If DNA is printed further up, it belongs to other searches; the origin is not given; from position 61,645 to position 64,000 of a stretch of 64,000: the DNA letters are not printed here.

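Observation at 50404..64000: Possible archaeal anaerobic trihydroxybenzene-type catabolic island (integrated hypothesis)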

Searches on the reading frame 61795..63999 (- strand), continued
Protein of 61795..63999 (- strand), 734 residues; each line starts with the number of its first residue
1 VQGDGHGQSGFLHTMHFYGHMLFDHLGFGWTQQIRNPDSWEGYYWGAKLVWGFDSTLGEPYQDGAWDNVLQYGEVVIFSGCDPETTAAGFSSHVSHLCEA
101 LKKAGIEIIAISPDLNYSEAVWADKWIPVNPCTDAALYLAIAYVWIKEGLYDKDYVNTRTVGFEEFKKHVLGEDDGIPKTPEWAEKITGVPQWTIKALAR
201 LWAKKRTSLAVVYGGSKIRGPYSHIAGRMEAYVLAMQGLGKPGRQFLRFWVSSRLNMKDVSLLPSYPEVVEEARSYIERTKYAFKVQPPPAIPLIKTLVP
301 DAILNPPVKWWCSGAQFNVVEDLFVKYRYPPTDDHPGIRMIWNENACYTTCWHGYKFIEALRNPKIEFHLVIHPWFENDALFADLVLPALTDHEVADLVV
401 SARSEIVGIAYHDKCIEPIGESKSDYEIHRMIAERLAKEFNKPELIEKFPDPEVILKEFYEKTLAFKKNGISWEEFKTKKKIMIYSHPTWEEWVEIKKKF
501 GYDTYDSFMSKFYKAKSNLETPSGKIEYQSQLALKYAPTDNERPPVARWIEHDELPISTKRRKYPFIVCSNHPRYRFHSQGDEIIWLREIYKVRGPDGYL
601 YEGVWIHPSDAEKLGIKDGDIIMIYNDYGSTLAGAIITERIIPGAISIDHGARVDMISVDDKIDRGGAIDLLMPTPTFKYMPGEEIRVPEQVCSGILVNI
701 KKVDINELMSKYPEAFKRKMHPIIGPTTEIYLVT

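Call 28: find_encoding_contigs(protein=P0065, flank=10000, max_places=1)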
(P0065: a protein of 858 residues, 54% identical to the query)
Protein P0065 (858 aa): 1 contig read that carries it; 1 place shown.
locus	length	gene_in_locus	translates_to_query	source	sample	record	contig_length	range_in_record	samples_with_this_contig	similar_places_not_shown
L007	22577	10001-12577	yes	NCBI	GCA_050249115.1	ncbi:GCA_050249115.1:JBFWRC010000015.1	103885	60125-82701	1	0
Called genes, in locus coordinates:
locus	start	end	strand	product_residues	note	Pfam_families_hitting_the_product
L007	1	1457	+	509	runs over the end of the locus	PF00005:ABC_tran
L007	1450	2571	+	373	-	PF02653:BPD_transp_2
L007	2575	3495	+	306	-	PF02653:BPD_transp_2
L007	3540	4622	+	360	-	PF02608:Bmp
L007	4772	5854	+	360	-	PF03480:DctP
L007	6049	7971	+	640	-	PF04290:DctQ, PF06808:DctM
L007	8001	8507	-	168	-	PF13577:SnoaL_4, PF00866:Ring_hydroxyl_B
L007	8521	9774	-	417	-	PF00355:Rieske, PF00848:Ring_hydroxyl_A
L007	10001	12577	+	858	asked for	PF00384:Molybdopterin, PF01568:Molydop_binding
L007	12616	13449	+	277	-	PF13247:Fer4_11, PF12838:Fer4_7 (weak), PF13187:Fer4_9 (weak), PF14697:Fer4_21 (weak), PF25160:LdpA_Fe-S-bd, PF00037:Fer4, PF12797:Fer4_2 (weak), PF13620:CarboxypepD_reg, +5 more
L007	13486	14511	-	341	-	PF03401:TctC (faint)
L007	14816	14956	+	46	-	PF07366:SnoaL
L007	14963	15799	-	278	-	PF23023:Anti-Pycsar_Apyc1 (weak), PF00753:Lactamase_B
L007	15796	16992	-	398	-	PF00296:Bac_luciferase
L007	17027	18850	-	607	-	PF02776:TPP_enzyme_N, PF00205:TPP_enzyme_M, PF02775:TPP_enzyme_C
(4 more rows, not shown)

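Call 29: find_encoding_contigs(protein=P0033, flank=10000, max_places=1)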
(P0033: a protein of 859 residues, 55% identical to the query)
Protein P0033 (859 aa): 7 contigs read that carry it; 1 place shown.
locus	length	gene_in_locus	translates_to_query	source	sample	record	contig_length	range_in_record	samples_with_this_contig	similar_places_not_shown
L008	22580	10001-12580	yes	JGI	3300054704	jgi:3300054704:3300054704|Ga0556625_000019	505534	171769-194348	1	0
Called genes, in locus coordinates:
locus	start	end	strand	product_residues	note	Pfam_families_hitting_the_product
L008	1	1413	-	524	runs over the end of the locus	PF00501:AMP-binding, PF13193:AMP-binding_C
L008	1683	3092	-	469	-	PF01979:Amidohydro_1, PF07969:Amidohydro_3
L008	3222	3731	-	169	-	PF07883:Cupin_2 (weak)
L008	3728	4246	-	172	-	PF00111:Fer2 (weak), PF13085:Fer2_3 (weak), PF01799:Fer2_2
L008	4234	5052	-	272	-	PF00941:FAD_binding_5, PF03450:CO_deh_flav_C (faint)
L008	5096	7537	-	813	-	PF01315:Ald_Xan_dh_C, PF02738:MoCoBD_1, PF20256:MoCoBD_2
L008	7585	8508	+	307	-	PF00561:Abhydrolase_1 (weak), PF12146:Hydrolase_4 (faint), PF12697:Abhydrolase_6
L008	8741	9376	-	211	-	PF13669:Glyoxalase_4 (faint), PF00903:Glyoxalase, PF18029:Glyoxalase_6 (weak)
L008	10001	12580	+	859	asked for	PF00384:Molybdopterin, PF01568:Molydop_binding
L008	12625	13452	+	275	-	PF13247:Fer4_11, PF12838:Fer4_7 (weak), PF13187:Fer4_9 (weak), PF25160:LdpA_Fe-S-bd (weak), PF00037:Fer4 (weak), PF12797:Fer4_2 (weak), PF13237:Fer4_10 (weak), PF13620:CarboxypepD_reg, +5 more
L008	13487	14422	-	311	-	PF26109:WHD_BrxR, PF13280:WYL, PF26107:BrxR_CTD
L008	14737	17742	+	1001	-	PF04851:ResIII (faint), PF00271:Helicase_C (weak), PF22590:Cas3-like_C_2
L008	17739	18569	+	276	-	-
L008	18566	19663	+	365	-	PF09617:Cas_GSU0053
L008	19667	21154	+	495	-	PF09609:Cas_GSU0054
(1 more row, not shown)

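Call 48: search_solved_structures(query=L001:1580-4153:-, max_evalue=1e-40, show_alignments=1)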
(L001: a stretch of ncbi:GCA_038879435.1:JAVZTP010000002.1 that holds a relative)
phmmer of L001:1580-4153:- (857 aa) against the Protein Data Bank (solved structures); distinct sequences matched with E-value up to 1e-40: 10.
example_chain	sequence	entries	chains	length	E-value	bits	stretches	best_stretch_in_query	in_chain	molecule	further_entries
4v4c_A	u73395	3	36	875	0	1108.5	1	1-856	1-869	Pyrogallol hydroxytransferase large subunit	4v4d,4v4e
1eu1_A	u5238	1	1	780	4.4e-79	269.5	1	64-856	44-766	DIMETHYL SULFOXIDE REDUCTASE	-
7l5i_A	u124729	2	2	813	6.9e-79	268.8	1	64-857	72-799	Trimethylamine-N-oxide reductase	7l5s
4dmr_A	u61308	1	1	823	2.4e-76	260.4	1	46-608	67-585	DMSO REDUCTASE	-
1e18_A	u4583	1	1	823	2.7e-76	260.2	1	46-608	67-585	DMSO REDUCTASE.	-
1dmr_A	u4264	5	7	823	4.6e-76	259.5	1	46-608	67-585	DMSO REDUCTASE | Dimethyl sulfoxide/trimethylamine N-oxide reductase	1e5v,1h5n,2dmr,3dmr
1e60_A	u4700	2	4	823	5.2e-76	259.3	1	46-608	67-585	Dimethyl sulfoxide/trimethylamine N-oxide reductase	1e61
1dms_A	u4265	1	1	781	1.9e-75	257.4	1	64-608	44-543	DMSO REDUCTASE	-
9h4t_A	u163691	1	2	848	8.9e-65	222.1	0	69-394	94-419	Trimethylamine-N-oxide reductase 1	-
1tmo_A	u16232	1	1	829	1.3e-62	215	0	64-387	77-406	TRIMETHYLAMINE N-OXIDE REDUCTASE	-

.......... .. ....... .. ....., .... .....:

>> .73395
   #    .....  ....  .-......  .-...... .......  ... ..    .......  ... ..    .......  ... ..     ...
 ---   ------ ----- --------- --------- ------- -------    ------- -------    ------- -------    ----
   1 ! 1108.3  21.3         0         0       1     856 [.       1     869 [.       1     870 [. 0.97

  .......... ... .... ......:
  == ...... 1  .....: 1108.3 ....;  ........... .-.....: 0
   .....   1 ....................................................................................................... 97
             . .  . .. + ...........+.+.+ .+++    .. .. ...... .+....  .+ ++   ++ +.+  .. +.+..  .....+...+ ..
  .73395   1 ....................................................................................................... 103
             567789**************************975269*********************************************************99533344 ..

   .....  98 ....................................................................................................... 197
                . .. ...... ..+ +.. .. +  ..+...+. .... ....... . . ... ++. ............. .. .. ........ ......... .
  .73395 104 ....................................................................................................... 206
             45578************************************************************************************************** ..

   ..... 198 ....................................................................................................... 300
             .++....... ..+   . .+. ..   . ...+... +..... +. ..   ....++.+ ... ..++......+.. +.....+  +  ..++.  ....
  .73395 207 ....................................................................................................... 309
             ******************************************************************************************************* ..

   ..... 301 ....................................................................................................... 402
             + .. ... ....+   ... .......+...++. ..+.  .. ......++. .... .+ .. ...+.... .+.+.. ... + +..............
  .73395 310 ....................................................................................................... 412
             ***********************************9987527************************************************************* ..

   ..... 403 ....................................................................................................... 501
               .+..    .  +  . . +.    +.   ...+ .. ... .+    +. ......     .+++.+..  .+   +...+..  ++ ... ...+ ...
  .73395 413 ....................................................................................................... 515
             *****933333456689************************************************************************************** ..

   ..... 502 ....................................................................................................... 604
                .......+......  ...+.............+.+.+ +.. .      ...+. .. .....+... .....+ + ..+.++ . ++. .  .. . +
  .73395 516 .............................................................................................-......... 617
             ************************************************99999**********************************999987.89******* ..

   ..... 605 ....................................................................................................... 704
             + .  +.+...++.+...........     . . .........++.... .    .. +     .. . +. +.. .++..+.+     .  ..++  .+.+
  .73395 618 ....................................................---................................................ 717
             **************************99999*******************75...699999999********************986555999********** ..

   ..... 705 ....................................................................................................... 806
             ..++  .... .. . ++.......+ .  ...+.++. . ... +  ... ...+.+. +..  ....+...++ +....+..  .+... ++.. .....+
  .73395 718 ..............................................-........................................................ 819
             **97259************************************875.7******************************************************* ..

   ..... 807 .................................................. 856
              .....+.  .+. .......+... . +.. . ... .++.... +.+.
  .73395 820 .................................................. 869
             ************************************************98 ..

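Call 64: search_dna_similar(query=P0001, collection=plasmids, mode=protein, max_rows=25, max_evalue=1e-30)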
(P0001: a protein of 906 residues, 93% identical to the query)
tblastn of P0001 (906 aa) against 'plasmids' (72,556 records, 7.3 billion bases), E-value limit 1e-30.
Records with a match: 90; places in all: 92; records where one place covers at least 80% of the query: 25.
Best place of each record, by identity: <60% 90.
By first word of the organism name: Escherichia 30; Rhizobium 10; Azospirillum 4; Neorhizobium 4; Shinella 4; Agrobacterium 4; Burkholderia 3; Cupriavidus 3; Klebsiella 3; Rhodovulum 3; and 17 more.
By predicted mobility (MOB-suite, as given by PLSDB): non-mobilizable 55; mobilizable 21; conjugative 14.
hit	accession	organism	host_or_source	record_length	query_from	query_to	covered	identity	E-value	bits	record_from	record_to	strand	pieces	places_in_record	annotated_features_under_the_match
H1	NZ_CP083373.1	Ensifer canadensis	Melilotus albus,Cell Culture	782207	59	818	84%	33.7%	6e-104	363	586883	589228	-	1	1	molybdopterin-dependent oxidoreductase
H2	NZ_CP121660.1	Sinorhizobium terangae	Desmanthus virgatus,cell culture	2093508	59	818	84%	33.3%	9e-106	368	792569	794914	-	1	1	none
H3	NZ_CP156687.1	Burkholderia stagnalis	Bacterial cells,soils collected in ...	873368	59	818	84%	33.0%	1e-103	362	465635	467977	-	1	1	molybdopterin-dependent oxidoreductase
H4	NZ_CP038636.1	Cupriavidus oxalaticus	whole organism,sewage sludge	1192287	59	818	84%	32.6%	2e-105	367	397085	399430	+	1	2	none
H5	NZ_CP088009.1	Rhizobium sp. T136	Melilotus albus,Cell culture,root nodule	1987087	59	818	84%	32.6%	2e-102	358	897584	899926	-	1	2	none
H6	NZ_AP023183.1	Paraburkholderia sp. PGU19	Physopelta gutta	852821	59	818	84%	32.1%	5e-101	354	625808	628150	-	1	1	molybdopterin-dependent oxidoreductase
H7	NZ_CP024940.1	Paraburkholderia hospita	soil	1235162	59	818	84%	31.9%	5e-98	345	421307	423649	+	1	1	record has no annotation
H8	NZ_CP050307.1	Rhizobium lusitanum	Oxytropis pumilio,cell culture,root ...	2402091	95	824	81%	29.0%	6e-54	212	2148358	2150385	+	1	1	none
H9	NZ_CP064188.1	Rhizobium sp. 007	Onobrychis viciifolia,cell culture,root ...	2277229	95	824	81%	28.9%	3e-54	213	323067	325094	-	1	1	none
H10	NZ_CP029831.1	Azospirillum ramasamyi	single cell,Cow dung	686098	99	823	80%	28.9%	6e-59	228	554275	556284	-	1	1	molybdopterin-dependent oxidoreductase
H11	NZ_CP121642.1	Rhizobium sp. CC1099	Onobrychis viciifolia,cell culture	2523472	95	824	81%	28.6%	3e-56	219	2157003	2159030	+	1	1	none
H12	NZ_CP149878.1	Rhizobium sp. T1473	Medicago sativa,Cell Culture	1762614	95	824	81%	28.4%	2e-53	211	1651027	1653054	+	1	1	none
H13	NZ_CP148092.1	Rhizobium sp. T1470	Medicago sativa,cell culture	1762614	95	824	81%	28.4%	2e-53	211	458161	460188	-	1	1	none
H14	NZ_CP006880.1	Rhizobium gallicum bv. gallicum R602sp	Phaseolus vulgaris,whole ...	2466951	95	824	81%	28.4%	2e-50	201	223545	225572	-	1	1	record has no annotation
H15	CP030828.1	Neorhizobium sp. NCHU2750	Rosa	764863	101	824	80%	28.3%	4e-63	241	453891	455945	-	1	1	torZ: trimethylamine N-oxide reductase system III catalytic subunit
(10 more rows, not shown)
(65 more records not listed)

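Call 72: search_protein_families(library=ncbifam, proteins=[L001:19489-20262:+, L003:8968-9834:+], max_evalue=1e-10)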
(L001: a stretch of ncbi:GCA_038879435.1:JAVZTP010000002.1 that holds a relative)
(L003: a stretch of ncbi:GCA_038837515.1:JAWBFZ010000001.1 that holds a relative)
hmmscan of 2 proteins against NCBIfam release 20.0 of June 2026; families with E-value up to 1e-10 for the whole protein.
L001:19489-20262:+ (257 aa): 218 families (the best 25 are shown)
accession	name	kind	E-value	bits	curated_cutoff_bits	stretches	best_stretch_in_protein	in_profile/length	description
NF006070.0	PRK08213.1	subfamily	1e-68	231.7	279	1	3-255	5-258/259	gluconate 5-dehydrogenase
NF005559.1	PRK07231.1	subfamily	4.3e-66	223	215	1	7-254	1-248/249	glucose 1-dehydrogenase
NF005309.0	PRK06841.1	subfamily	8.4e-61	205.7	286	1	5-255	10-254/255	GolD/DthD family dehydrogenase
NF005711.0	PRK07523.1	subfamily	1e-59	202.2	413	1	4-254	4-252/255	SDR family oxidoreductase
NF004198.0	PRK05653.1-3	equivalog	1.8e-58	197.9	296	1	8-254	5-247/248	3-oxoacyl-ACP reductase FabG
NF004791.0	PRK06138.1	equivalog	8.6e-57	192.3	312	1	7-254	2-250/252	SDR family oxidoreductase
NF006693.0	PRK09242.1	equivalog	9.4e-56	188.8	328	1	4-255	4-255/258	SDR family oxidoreductase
NF005390.0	PRK06935.1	equivalog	2e-55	187.9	369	1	4-253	9-255/258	2-dehydro-3-deoxy-D-gluconate 5-dehydrogenase KduD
NF009466.0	PRK12826.1-2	subfamily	2.7e-55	187.5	222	1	9-254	2-245/248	3-oxoacyl-ACP reductase FabG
TIGR01830.1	3oxo_ACP_reduc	equivalog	3e-55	187.5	297.75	1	13-253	1-238/239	3-oxoacyl-[acyl-carrier-protein] reductase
NF052558.1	MBtsdlDhBudC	equivalog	3.7e-55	187.2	270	1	9-254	2-242/250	meso-2,3-butanediol dehydrogenase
NF005446.0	PRK07035.1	equivalog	2.4e-53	181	373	1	4-254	5-254/255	SDR family oxidoreductase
NF005472.0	PRK07067.1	equivalog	1.2e-52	179.1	338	1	7-253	3-254/257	L-iditol 2-dehydrogenase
NF005067.0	PRK06484.1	equivalog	2.3e-52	178.3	713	1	10-255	9-253/524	short chain dehydrogenase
NF005853.0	PRK07774.1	equivalog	8.6e-52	176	303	1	6-254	2-247/250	SDR family oxidoreductase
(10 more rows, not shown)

L003:8968-9834:+ (288 aa): 24 families
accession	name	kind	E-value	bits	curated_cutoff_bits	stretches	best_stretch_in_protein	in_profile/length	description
TIGR03560.1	F420_Rv1855c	subfamily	3.3e-47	161.2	231.4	1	17-193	13-193/227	TIGR03560 family F420-dependent LLM class oxidoreductase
TIGR03619.1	F420_Rv2161c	subfamily_domain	7.3e-43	146.9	166.9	1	25-260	6-246/247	TIGR03619 family F420-dependent LLM class oxidoreductase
TIGR03621.1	F420_MSMEG_2516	subfamily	1.3e-29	103.3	213.15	1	2-189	2-171/295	TIGR03621 family F420-dependent LLM class oxidoreductase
NF002619.0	PRK02271.1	equivalog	4.1e-25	88.7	276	1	14-240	11-218/329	5,10-methylenetetrahydromethanopterin reductase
TIGR04021.1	LLM_DMSO2_sfnG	equivalog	1.7e-24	86.8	382.95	1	26-223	37-227/350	dimethylsulfone monooxygenase SfnG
TIGR03559.1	F420_Rv3520c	subfamily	1.9e-23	83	335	1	16-257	12-246/325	LLM class F420-dependent oxidoreductase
TIGR03555.1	F420_mer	equivalog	5.8e-22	78.5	348.7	1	13-241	8-218/325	5,10-methylenetetrahydromethanopterin reductase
TIGR04465.1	ArgArg_F420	equivalog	1.3e-20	73.8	470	1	25-193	68-234/364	F420-dependent hydroxymycolic acid dehydrogenase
TIGR03856.1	F420_MSMEG_2906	subfamily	9.7e-20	71.2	243.7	1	18-263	17-234/249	LLM class F420-dependent oxidoreductase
TIGR03571.1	lucif_BA3436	subfamily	1.1e-19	70.9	303.9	1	20-199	34-212/304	TIGR03571 family LLM class oxidoreductase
TIGR03854.1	F420_MSMEG_3544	hypoth_equivalog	2.7e-19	69.6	295.6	1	25-238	21-219/290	TIGR03854 family LLM class F420-dependent oxidoreductase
TIGR03557.1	F420_G6P_family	subfamily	2.8e-19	69.4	210.4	1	23-194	19-188/316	TIGR03557 family F420-dependent LLM class oxidoreductase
TIGR04036.1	LLM_CE1758_fam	subfamily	1.1e-18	67.1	479.1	1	15-226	26-229/355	CE1758 family FMN-dependent luciferase-like monooxygenase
TIGR03554.1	F420_G6P_DH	equivalog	2.3e-18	66.3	420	1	20-163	19-164/331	glucose-6-phosphate dehydrogenase (coenzyme-F420)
TIGR03565.1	alk_sulf_monoox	equivalog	2.7e-16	59.6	518.2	1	25-195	35-195/346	FMNH2-dependent alkanesulfonate monooxygenase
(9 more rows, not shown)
